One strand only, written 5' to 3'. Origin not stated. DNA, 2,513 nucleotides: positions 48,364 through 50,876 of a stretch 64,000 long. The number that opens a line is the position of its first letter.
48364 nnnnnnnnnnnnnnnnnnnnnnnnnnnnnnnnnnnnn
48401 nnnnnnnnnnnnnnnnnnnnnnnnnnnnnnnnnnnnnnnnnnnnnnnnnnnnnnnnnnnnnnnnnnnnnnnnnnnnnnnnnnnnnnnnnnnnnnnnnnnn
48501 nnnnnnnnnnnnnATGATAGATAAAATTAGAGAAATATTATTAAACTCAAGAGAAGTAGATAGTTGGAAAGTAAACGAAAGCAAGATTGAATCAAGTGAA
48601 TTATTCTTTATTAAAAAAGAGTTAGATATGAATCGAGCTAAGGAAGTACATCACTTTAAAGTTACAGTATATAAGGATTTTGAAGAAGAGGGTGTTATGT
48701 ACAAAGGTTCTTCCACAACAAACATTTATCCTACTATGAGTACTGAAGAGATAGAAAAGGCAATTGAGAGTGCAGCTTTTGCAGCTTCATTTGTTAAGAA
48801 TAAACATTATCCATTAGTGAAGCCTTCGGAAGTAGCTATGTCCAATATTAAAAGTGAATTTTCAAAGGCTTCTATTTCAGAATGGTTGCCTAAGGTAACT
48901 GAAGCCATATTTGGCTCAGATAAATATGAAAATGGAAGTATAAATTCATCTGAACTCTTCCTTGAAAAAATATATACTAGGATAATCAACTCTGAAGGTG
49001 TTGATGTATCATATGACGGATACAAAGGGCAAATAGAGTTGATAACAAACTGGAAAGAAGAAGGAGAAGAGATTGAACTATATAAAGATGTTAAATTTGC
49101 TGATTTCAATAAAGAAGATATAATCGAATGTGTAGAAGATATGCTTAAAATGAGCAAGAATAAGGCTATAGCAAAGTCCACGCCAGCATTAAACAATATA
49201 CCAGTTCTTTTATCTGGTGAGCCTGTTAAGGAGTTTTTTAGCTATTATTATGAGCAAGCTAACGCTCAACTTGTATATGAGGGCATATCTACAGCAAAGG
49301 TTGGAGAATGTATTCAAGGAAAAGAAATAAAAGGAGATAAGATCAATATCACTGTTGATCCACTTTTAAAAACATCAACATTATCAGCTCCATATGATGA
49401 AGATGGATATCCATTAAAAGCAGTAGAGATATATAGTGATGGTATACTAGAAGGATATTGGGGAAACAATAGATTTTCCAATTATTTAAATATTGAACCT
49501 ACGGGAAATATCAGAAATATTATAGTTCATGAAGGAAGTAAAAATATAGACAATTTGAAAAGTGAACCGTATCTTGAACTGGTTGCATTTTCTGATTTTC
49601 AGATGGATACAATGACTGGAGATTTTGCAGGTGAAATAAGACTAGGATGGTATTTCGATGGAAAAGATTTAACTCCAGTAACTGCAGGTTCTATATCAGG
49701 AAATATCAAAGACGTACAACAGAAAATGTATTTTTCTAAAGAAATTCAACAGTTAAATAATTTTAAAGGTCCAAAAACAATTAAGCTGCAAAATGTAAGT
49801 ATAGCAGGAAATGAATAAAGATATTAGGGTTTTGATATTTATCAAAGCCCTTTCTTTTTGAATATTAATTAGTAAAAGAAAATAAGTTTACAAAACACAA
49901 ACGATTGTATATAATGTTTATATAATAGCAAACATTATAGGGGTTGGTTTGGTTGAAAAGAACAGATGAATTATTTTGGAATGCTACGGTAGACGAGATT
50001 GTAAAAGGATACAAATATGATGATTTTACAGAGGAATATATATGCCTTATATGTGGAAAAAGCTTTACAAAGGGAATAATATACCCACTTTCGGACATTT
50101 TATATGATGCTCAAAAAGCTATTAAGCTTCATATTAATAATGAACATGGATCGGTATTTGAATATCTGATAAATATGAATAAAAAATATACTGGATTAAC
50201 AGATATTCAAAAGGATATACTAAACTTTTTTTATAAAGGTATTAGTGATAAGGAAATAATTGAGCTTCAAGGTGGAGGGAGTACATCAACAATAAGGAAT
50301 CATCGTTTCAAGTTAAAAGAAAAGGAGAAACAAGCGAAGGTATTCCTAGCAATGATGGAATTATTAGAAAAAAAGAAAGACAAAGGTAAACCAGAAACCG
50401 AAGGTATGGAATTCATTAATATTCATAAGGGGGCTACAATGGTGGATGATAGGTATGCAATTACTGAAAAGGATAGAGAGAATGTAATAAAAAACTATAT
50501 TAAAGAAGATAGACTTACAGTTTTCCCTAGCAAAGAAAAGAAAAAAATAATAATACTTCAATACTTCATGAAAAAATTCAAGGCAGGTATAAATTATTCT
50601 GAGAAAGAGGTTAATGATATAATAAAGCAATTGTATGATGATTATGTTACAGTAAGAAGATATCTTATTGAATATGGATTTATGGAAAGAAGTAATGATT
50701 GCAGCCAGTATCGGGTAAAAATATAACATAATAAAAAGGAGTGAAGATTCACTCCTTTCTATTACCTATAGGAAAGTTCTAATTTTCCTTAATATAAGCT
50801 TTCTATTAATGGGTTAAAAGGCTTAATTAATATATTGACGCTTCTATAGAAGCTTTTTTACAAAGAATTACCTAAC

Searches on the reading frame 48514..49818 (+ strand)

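Call 5: search_protein_families(library=pfam, proteins=[window:48514-49818:+], max_evalue=0.01)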
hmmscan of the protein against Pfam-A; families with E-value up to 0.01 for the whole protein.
window:48514-49818:+ (434 aa): 3 families
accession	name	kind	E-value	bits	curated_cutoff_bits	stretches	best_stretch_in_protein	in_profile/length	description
PF19289.4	PmbA_TldD_3rd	-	1.4e-27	96.8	22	1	228-432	3-220/220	PmbA/TldA metallopeptidase C-terminal domain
PF01523.21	PmbA_TldD_1st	-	1.2e-05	25.8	20.9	1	22-91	5-65/65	PmbA/TldA metallopeptidase domain 1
PF19290.4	PmbA_TldD_2nd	-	0.0026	18.6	20.9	1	119-186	9-75/109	PmbA/TldA metallopeptidase central domain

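Call 6: search_protein_families(library=ncbifam, proteins=[window:48514-49818:+], max_evalue=0.01)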
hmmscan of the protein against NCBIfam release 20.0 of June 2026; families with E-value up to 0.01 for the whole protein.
window:48514-49818:+ (434 aa): 2 families
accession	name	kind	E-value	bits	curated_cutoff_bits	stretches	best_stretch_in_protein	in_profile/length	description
NF040952.1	Arch_mtprotase_TldD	equivalog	1.2e-12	47.4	635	1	61-334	49-319/443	zinc metalloprotease TldD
NF008268.0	PRK11040.1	equivalog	3.4e-08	32.6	438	1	229-432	240-445/446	metalloprotease PmbA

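Call 54: search_protein_families(library=padloc, proteins=[window:48514-49818:+], max_evalue=0.01)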
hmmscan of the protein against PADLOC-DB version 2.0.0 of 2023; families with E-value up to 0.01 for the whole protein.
window:48514-49818:+ (434 aa): 0 families

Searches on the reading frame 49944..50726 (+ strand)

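Call 5: search_protein_families(library=pfam, proteins=[window:49944-50726:+], max_evalue=0.01)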
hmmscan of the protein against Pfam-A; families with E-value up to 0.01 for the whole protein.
window:49944-50726:+ (260 aa): 1 family
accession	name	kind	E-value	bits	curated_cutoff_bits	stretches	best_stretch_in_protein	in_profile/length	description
PF09860.14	DUF2087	-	2.1e-28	98.7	22.4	1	190-257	1-68/69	Uncharacterized protein conserved in bacteria (DUF2087)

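Call 6: search_protein_families(library=ncbifam, proteins=[window:49944-50726:+], max_evalue=0.01)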
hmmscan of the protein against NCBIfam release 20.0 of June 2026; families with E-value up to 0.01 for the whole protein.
window:49944-50726:+ (260 aa): 1 family
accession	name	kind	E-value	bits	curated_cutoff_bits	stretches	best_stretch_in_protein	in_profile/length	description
NF004732.0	PRK06074.1-4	equivalog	0.009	15.8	376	0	184-248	125-188/250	NADH-quinone oxidoreductase subunit C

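Call 54: search_protein_families(library=padloc, proteins=[window:49944-50726:+], max_evalue=0.01)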
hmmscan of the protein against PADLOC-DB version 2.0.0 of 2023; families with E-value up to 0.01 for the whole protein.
window:49944-50726:+ (260 aa): 0 families
